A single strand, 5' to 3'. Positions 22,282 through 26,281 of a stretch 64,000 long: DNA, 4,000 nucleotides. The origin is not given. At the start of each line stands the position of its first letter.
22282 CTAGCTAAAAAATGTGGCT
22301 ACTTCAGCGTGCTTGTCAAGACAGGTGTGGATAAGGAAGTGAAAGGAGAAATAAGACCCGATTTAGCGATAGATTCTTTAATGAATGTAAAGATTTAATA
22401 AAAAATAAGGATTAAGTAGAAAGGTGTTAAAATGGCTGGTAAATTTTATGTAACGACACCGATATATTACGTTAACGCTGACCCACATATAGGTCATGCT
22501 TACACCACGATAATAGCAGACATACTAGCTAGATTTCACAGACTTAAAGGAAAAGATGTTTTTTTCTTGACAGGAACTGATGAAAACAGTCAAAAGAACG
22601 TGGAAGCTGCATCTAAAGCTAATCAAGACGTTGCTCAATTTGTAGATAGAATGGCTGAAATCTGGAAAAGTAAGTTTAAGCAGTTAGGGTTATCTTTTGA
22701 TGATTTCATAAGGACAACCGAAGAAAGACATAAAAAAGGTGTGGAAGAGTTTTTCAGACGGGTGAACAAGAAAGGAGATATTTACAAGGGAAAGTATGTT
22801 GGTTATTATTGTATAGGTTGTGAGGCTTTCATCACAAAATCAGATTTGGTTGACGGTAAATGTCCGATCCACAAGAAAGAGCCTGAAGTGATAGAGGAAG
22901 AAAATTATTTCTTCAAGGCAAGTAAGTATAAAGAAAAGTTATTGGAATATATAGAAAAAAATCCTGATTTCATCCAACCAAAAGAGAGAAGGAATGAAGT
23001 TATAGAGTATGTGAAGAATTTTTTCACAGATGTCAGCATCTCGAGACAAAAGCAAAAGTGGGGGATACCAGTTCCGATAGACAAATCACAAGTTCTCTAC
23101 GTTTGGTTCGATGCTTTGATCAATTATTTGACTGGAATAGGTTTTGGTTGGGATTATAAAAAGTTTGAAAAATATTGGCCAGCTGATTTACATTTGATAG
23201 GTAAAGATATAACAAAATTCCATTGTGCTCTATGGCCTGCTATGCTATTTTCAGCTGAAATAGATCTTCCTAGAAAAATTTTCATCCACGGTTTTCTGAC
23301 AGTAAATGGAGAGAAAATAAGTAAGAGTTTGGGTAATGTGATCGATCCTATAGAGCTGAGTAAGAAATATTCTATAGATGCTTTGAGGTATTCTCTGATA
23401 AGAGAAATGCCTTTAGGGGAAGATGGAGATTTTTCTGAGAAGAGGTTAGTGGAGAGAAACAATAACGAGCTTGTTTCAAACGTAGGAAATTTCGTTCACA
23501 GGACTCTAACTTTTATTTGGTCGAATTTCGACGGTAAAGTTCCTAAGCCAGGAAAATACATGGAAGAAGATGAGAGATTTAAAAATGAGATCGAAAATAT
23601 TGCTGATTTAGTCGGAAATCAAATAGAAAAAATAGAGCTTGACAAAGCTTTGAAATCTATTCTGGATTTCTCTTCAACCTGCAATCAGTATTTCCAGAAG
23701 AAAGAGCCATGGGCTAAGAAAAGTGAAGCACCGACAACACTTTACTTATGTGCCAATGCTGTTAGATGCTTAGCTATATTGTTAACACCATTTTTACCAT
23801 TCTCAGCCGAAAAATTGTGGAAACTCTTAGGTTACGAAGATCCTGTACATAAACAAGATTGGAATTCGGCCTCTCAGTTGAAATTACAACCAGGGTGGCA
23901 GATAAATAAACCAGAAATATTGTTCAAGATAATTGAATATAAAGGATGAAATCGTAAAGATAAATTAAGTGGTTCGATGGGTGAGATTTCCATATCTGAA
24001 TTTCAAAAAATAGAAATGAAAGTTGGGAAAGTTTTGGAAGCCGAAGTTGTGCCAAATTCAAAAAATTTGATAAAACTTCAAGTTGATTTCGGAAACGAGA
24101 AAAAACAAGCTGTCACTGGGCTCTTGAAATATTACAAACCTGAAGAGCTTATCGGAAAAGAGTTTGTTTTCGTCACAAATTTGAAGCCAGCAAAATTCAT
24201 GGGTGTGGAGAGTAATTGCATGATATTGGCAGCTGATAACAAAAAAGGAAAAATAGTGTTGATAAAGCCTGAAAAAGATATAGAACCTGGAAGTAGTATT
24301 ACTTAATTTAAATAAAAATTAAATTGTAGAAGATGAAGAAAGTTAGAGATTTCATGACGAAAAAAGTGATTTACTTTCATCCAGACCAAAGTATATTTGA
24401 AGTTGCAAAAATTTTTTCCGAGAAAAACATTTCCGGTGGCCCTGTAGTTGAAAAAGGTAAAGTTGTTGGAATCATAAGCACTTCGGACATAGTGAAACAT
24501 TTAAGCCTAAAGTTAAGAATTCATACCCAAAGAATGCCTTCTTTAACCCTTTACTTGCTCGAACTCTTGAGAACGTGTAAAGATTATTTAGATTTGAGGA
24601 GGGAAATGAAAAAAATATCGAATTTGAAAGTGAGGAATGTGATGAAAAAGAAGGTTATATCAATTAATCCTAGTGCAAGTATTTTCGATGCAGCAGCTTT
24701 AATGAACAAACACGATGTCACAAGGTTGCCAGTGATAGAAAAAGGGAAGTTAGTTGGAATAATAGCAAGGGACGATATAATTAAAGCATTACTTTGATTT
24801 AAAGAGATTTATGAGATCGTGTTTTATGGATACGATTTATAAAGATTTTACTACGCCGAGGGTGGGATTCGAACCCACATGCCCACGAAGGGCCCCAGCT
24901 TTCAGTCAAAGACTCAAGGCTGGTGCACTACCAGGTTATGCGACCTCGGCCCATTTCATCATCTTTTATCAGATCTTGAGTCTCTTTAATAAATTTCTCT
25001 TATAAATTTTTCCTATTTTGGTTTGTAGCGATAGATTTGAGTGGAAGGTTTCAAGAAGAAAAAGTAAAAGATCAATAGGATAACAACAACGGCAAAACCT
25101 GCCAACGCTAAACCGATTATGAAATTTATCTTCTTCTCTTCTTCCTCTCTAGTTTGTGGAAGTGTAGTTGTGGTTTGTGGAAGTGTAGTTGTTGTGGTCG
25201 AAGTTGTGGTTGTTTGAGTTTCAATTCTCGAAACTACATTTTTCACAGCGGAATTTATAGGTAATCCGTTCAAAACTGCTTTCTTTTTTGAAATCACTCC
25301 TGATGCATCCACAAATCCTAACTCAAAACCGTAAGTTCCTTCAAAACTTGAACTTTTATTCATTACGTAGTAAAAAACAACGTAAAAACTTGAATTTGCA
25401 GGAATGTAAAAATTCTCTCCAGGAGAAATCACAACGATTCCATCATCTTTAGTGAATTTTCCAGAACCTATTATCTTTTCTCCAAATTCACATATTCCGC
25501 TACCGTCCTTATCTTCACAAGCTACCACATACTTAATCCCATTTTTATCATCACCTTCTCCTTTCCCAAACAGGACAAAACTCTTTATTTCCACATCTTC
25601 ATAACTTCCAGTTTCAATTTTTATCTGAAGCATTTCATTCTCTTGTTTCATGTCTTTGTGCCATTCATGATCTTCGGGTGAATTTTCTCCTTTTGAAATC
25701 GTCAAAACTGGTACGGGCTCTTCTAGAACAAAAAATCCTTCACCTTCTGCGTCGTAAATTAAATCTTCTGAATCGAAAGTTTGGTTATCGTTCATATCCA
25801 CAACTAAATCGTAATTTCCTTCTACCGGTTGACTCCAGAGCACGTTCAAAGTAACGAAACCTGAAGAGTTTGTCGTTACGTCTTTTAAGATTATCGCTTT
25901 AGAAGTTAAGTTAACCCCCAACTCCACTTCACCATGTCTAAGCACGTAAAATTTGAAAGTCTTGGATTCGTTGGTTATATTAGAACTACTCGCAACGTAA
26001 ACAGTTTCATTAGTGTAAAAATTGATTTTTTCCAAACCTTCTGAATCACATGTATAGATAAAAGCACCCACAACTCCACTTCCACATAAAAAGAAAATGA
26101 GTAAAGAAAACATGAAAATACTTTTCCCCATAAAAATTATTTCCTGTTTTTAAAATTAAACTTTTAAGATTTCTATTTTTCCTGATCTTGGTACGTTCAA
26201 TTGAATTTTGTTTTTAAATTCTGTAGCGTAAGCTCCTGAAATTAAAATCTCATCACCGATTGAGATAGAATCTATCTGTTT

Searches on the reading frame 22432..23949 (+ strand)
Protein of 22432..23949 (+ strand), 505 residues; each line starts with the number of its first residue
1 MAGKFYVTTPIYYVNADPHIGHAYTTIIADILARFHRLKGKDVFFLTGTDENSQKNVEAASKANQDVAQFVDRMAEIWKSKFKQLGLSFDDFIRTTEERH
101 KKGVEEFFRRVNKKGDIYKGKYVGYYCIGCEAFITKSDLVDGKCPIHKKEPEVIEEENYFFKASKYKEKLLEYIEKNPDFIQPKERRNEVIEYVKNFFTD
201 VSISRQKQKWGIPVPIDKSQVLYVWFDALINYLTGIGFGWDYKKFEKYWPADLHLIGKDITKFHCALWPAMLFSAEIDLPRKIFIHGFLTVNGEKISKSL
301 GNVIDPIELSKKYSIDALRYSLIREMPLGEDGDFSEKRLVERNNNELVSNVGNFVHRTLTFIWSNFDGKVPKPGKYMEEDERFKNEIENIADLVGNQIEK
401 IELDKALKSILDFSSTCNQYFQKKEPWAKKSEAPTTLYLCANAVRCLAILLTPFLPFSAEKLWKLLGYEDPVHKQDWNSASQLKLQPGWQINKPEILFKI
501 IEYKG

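Call 33: search_protein_families(library=pfam, proteins=[window:22432-23949:+], max_evalue=0.00001)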
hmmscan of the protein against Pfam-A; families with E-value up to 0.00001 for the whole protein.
window:22432-23949:+ (505 aa): 5 families
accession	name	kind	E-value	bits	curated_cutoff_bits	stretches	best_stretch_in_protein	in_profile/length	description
PF09334.17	tRNA-synt_1g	-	1.3e-109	367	20.1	2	137-359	162-391/391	tRNA synthetases class I (M)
PF00133.28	tRNA-synt_1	-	1.9e-39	136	22.7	2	4-216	24-245/414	tRNA synthetases class I (I, L, M and V)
PF01406.26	tRNA-synt_1e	-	5.3e-16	59.3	27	2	14-121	19-125/301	tRNA synthetases class I (C) catalytic domain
PF19303.5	Anticodon_3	-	2.1e-14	54.1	23.5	1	370-502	1-136/152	Anticodon binding domain of methionyl tRNA ligase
PF08264.19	Anticodon_1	-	2e-13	50.9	25.1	1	385-486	6-112/148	Anticodon-binding domain of tRNA ligase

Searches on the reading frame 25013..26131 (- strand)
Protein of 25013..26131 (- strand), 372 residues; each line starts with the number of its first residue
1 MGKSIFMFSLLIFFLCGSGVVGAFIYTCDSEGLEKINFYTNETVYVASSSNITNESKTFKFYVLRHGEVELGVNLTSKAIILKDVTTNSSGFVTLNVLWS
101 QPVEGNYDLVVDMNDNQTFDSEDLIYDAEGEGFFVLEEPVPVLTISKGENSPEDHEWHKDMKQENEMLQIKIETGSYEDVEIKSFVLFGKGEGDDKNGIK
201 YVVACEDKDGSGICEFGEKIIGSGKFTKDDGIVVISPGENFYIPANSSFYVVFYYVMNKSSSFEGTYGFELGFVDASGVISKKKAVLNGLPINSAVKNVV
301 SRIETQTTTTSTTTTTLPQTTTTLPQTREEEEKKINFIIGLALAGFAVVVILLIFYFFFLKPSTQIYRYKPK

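Call 10: search_protein_families(library=pfam, proteins=[window:25013-26131:-], max_evalue=0.01)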
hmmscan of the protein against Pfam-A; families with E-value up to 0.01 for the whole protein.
window:25013-26131:- (372 aa): 2 families
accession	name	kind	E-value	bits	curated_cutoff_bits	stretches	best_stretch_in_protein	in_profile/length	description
PF11921.14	DUF3439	-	5.3e-05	23.6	27.1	1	296-335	37-76/122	Domain of unknown function (DUF3439)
PF06024.17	Orf78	-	0.00041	21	29.4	1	286-362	13-88/101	Orf78 (ac78)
